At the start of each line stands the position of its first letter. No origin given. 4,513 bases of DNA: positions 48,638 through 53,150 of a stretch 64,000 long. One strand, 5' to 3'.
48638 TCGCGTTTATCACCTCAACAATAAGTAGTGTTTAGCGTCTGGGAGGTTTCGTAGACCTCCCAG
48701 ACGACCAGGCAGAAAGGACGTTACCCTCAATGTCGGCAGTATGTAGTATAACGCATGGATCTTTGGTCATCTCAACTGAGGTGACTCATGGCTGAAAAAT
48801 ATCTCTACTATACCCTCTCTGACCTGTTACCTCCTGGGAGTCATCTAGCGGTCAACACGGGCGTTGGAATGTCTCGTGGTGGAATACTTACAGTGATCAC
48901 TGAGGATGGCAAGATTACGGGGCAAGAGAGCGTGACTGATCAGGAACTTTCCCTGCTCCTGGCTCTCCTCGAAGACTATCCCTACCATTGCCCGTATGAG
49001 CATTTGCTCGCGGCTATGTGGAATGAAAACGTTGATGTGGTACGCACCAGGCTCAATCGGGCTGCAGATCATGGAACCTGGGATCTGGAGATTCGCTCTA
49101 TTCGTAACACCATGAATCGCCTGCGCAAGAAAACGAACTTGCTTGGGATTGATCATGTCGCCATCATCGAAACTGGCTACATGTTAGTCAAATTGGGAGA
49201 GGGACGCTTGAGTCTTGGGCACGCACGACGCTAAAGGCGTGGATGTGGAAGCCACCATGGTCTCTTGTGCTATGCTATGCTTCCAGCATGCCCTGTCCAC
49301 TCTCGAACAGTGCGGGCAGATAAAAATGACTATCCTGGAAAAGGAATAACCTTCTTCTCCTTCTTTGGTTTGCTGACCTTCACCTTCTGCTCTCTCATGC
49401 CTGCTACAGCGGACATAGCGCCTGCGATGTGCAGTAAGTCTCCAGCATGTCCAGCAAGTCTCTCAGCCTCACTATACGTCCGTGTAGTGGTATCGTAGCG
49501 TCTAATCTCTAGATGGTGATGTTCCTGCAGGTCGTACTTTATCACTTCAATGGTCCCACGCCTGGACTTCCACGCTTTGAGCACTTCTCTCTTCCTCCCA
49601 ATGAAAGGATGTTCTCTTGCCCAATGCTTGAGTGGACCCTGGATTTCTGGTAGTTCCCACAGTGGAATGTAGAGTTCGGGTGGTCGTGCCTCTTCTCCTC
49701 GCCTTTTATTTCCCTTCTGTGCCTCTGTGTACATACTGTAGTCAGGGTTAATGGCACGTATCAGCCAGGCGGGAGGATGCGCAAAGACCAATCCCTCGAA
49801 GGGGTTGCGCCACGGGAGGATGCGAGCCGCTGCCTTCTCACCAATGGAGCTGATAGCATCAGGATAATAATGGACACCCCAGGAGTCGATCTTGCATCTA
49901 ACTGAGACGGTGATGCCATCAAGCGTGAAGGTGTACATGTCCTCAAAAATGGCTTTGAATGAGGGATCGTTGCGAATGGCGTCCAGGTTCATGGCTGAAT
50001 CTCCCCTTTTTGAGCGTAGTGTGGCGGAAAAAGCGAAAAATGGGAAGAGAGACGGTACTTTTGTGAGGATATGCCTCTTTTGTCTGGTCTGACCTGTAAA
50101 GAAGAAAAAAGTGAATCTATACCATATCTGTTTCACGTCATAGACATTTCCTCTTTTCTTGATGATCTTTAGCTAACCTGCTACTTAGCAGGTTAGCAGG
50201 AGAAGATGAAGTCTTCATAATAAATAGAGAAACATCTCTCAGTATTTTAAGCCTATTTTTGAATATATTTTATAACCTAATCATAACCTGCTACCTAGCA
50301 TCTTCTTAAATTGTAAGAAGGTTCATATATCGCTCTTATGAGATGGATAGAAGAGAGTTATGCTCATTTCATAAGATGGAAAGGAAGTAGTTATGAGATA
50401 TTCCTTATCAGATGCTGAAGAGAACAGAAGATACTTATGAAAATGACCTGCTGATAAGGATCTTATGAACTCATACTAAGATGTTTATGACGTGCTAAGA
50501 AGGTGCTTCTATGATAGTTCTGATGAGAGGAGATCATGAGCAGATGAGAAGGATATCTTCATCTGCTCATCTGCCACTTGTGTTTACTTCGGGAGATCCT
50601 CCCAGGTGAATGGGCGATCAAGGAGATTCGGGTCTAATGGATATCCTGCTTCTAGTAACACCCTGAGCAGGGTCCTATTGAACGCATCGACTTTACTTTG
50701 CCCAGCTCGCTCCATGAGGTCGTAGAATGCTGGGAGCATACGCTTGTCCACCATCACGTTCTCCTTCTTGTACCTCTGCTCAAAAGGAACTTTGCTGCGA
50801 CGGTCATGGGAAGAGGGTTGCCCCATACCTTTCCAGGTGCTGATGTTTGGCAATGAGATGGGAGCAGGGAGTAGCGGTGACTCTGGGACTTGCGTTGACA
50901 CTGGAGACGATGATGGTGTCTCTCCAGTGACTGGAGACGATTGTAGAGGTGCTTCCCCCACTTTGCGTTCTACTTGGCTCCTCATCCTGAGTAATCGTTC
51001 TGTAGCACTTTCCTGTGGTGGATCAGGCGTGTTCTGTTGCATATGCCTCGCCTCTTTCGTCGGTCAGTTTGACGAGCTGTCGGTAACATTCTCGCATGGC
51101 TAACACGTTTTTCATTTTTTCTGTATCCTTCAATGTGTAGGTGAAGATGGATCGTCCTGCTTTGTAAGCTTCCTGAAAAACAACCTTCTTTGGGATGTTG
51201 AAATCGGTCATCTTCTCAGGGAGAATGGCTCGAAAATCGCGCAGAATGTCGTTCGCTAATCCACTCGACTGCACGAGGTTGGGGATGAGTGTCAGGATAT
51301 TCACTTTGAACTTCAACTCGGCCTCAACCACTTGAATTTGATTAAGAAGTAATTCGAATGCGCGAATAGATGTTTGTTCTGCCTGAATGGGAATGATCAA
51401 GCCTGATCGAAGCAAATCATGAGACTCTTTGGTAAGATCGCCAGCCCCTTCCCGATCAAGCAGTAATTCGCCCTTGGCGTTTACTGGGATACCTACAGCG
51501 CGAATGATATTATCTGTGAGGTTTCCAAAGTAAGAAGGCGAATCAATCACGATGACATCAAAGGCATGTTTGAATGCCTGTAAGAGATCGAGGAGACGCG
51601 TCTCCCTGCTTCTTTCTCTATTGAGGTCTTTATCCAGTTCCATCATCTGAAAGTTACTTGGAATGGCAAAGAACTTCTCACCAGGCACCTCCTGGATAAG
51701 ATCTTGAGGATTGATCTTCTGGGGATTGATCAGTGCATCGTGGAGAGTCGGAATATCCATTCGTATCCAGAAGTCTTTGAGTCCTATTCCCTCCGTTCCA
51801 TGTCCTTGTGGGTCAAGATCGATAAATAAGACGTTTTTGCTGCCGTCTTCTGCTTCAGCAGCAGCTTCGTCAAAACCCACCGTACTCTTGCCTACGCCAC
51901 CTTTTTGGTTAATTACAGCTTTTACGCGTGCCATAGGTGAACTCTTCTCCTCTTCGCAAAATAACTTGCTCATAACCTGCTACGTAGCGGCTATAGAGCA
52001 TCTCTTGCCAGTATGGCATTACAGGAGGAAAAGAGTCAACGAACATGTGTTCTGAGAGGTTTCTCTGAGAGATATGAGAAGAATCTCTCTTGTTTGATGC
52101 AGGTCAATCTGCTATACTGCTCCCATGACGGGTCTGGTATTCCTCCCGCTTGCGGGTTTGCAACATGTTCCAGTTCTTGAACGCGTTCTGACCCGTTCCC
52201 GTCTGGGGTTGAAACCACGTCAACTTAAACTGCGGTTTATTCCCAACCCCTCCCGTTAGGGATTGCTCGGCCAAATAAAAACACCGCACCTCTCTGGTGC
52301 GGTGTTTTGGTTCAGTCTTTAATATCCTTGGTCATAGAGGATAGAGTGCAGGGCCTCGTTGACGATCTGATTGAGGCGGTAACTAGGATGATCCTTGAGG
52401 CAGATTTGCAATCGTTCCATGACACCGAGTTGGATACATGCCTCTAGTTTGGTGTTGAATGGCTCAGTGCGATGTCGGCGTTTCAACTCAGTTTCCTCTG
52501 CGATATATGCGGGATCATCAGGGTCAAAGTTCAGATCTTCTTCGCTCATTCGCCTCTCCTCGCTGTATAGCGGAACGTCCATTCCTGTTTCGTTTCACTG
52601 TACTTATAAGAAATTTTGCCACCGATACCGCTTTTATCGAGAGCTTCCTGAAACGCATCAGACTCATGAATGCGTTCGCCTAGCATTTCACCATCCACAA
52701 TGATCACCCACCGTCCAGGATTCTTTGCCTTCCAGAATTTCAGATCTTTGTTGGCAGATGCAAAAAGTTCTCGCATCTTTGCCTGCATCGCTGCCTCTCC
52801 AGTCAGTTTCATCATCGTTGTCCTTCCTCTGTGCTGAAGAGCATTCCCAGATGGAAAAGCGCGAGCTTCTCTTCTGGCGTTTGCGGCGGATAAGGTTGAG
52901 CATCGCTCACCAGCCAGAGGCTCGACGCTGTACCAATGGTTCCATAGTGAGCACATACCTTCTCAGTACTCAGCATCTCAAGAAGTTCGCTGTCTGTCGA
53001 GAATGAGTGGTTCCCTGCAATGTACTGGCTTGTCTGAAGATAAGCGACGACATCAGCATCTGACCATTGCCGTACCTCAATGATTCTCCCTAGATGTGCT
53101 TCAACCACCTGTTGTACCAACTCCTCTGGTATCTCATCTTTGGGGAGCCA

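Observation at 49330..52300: Second, plasmid-type maintenance module: rep candidate, TTATGA iterons, parAB and three parS-like palindromes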

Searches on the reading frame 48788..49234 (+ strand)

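Call 5: search_protein_families(library=pfam, proteins=[window:48788-49234:+], max_evalue=0.01)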
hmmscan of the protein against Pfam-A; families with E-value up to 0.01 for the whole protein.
window:48788-49234:+ (148 aa): 1 family
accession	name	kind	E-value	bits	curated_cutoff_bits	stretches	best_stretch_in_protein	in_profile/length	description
PF00486.34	Trans_reg_C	-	0.0018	18.7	26.2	0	49-86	6-43/77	Transcriptional regulatory protein, C terminal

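Call 13: search_protein_families(library=ncbifam, proteins=[window:48788-49234:+], max_evalue=0.01)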
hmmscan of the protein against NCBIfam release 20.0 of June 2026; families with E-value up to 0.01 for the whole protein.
window:48788-49234:+ (148 aa): 0 families

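Call 41: search_protein_families(library=phrogs, proteins=[window:48788-49234:+], max_evalue=0.001)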
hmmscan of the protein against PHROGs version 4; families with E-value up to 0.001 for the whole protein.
window:48788-49234:+ (148 aa): 0 families

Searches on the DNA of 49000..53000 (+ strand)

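Call 6: search_dna_similar(query=window:49000-53000:+, collection=plasmids, mode=distant)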
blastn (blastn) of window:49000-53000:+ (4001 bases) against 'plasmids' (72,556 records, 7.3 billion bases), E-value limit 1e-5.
No match.

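Call 7: search_dna_similar(query=window:49000-53000:+, collection=phages, mode=distant)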
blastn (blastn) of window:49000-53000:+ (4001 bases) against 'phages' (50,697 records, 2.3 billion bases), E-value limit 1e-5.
No match.

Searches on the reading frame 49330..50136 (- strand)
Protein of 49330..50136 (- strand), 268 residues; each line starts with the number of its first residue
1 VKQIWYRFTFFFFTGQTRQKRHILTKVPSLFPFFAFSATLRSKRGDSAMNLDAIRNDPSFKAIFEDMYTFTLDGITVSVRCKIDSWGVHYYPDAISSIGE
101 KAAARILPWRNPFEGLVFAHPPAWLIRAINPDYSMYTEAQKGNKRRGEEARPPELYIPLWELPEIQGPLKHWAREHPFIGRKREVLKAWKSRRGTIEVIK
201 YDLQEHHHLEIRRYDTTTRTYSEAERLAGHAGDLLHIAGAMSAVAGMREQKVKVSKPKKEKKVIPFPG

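Call 5: search_protein_families(library=pfam, proteins=[window:49330-50136:-], max_evalue=0.01)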
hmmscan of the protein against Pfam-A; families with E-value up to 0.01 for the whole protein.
window:49330-50136:- (268 aa): 0 families

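Call 13: search_protein_families(library=ncbifam, proteins=[window:49330-50136:-], max_evalue=0.01)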
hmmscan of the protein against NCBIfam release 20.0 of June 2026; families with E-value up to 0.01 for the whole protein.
window:49330-50136:- (268 aa): 0 families

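Call 41: search_protein_families(library=phrogs, proteins=[window:49330-49992:-], max_evalue=0.001)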
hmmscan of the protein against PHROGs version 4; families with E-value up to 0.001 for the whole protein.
window:49330-49992:- (220 aa): 0 families

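Call 49: find_homologous_proteins(query=window:49330-49992:-)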
Query window:49330-49992:- (220 aa): 8 proteins with E <= 0.001 among 278 candidates.
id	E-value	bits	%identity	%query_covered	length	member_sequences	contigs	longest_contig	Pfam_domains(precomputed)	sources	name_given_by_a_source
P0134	2.3e-148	510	100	100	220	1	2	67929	-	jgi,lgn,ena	-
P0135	8.2e-88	312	62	96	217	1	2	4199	-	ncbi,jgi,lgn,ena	-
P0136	8.6e-83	295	59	97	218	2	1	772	-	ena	-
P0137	1.3e-80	288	58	97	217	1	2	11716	-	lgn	-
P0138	1.6e-78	281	58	96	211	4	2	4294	-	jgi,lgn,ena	-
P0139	6.4e-77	276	60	94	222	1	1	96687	-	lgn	-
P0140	1.1e-75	272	56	100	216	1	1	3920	-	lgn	-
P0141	1.6e-72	262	56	97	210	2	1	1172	-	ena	-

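Call 51: find_encoding_contigs(protein=P0139, flank=10000, max_places=2)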
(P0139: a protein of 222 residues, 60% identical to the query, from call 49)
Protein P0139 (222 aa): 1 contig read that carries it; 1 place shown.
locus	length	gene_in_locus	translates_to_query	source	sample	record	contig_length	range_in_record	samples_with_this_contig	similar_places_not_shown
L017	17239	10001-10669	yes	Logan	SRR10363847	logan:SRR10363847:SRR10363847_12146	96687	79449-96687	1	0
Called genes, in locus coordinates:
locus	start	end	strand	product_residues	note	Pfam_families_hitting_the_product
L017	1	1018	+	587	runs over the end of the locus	-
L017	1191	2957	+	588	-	-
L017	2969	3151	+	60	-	-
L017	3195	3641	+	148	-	-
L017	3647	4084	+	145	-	-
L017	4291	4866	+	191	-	-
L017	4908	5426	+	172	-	-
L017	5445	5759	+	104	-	-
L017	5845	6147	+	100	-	-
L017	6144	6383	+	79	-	-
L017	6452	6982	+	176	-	-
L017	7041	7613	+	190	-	-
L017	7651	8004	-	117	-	-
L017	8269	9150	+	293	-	PF00142:Fer4_NifH (faint), PF01656:CbiA, PF09140:MipZ (weak), PF10609:ParA, PF13614:AAA_31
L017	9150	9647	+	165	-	-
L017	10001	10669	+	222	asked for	-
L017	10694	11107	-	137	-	-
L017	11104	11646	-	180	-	PF13560:HTH_31 (weak)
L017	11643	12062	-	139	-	-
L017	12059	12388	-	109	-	-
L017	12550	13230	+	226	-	-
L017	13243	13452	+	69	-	-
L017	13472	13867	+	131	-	-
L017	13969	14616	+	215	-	-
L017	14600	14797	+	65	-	-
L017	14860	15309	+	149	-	-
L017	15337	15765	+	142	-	-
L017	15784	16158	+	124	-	-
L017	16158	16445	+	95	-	-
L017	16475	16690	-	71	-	-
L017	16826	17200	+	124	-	-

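Call 61: predict_structure(alignment_id=A3)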
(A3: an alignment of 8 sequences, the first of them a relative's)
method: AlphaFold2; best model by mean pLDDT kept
length: 220 residues; sequences in the alignment: 8
mean_pLDDT: 83.8   pTM: 0.67
mean pLDDT of the five models: 83.8, 82.4, 82.1, 81.4, 81.0
residues with pLDDT >= 90: 102; 70-90: 80; 50-70: 27; < 50: 11
segments of 3 or more residues with pLDDT < 50: 1-11
pLDDT, mean of each block of 10 residues (from residue 1): 42 79 92 86 90 84 76 92 90 71 86 89 89 91 94 91 93 91 96 94 70 59
secondary structure, 60 per line:
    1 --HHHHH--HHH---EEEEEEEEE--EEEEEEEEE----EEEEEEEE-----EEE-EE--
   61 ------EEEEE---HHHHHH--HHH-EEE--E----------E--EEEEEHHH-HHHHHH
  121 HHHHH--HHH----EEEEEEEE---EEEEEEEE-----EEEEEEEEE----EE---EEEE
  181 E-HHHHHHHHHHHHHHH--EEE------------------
elements in order: H3-7 E16-24 E27-35 E40-47 E53-55 E67-71 H75-80 E87-89 E106-110 H115-125 E135-142 E146-153 E159-167 E177-181 H183-197 E200-202

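Call 68: find_related_loci(query=A3, collection=metagenome_contigs, flank=5000)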
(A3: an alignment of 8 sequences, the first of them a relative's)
Query A3 (220 aa) in metagenome_contigs; peptide patterns used: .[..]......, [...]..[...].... (x = any residue, [..] = any of these).
81 stretches matched a pattern; 3 encode a relative of the query (tblastn E <= 1e-3); 3 distinct loci.
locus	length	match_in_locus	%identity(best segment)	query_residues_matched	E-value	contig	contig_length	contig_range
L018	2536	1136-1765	62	8-219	5e-96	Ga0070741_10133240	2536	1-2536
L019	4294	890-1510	58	8-219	4e-84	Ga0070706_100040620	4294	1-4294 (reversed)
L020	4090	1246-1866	58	8-219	4e-84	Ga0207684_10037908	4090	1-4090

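Call 69: find_related_loci(query=A3, collection=viral_contigs, flank=5000)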
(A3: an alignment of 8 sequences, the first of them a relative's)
Query A3 (220 aa) in viral_contigs; peptide patterns used: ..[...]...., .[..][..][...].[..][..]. (x = any residue, [..] = any of these).
64 stretches matched a pattern, but none encodes a relative of the query by tblastn (E <= 1e-3).

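Call 84: fold_search(model_id=the predicted structure, library=viral)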
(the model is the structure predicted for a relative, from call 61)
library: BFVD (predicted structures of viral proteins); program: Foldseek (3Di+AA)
matches with E <= 10: 1151; with E <= 0.001: 0
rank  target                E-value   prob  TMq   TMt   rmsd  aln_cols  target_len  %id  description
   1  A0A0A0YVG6            1.8e-03  0.87  0.20  0.06  19.5       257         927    9  Uncharacterized protein [Erwinia phage phiEa2809]
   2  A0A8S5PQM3            1.3e-02  1.00  0.26  0.62   7.5        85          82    8  Uncharacterized protein [Siphoviridae sp. ctZro7]
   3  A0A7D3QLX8            1.3e-02  0.57  0.18  0.21  16.4       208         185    9  (no name in the UniProt tables at hand)
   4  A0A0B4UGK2            3.5e-02  0.20  0.15  0.13  22.3       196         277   12  (no name in the UniProt tables at hand)
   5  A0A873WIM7            4.8e-02  0.98  0.22  0.42   4.8        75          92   12  Uncharacterized protein [Klebsiella phage Miami]
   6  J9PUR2                5.0e-02  0.77  0.21  0.34  17.3       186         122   10  Uncharacterized protein [Bacillus phage BPS13]
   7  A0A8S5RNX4            5.6e-02  0.41  0.15  0.17  13.3       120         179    8  DNA adenine methylase [virus sp. ctoYX9]
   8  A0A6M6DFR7            5.6e-02  0.30  0.20  0.16  24.2       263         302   10  (no name in the UniProt tables at hand)
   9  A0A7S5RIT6            6.9e-02  0.82  0.27  0.34  18.3       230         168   10  (no name in the UniProt tables at hand)
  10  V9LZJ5                6.9e-02  0.25  0.19  0.17  18.5       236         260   10  Uncharacterized protein [Vibrio phage VP4B]
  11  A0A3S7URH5            7.2e-02  0.15  0.16  0.11  18.8       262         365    9  (no name in the UniProt tables at hand)
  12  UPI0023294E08         7.6e-02  0.28  0.19  0.19  15.7       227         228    9  (no name look-up for this kind of identifier)
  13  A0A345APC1            8.5e-02  0.16  0.18  0.12  21.7       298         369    6  (no name in the UniProt tables at hand)
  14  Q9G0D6                1.0e-01  0.23  0.18  0.22  16.7       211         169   12  ORF 169b [Lactococcus phage mv4]
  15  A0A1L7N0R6            1.0e-01  0.12  0.13  0.13  20.6       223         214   10  CYTH domain-containing protein [Ralstonia phage RP12]
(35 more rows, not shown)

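Call 110: find_encoding_contigs(protein=P0137, flank=6000, max_places=2)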
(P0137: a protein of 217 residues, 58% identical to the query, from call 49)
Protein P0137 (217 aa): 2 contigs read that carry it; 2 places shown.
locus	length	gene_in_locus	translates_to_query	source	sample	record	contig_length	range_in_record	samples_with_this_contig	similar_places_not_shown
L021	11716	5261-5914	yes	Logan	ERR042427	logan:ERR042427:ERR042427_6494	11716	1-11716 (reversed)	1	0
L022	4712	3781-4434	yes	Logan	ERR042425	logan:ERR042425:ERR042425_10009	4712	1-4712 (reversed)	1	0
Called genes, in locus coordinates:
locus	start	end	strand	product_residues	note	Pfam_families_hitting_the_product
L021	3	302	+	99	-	?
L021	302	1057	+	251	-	-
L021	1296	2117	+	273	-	-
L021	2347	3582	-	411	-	PF13808:DDE_Tnp_1_assoc, PF01609:DDE_Tnp_1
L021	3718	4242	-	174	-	-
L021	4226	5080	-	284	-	PF01656:CbiA, PF13614:AAA_31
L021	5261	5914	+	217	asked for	-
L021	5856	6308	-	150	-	-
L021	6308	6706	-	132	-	-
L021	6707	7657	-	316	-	PF02086:MethyltransfD12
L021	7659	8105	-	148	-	-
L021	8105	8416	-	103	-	-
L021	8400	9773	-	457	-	PF00772:DnaB, PF13481:AAA_25, PF03796:DnaB_C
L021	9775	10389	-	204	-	PF00308:Bac_DnaA, PF01695:IstB_IS21, PF13191:AAA_16 (faint), PF00004:AAA (weak)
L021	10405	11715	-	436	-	?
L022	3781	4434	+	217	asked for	-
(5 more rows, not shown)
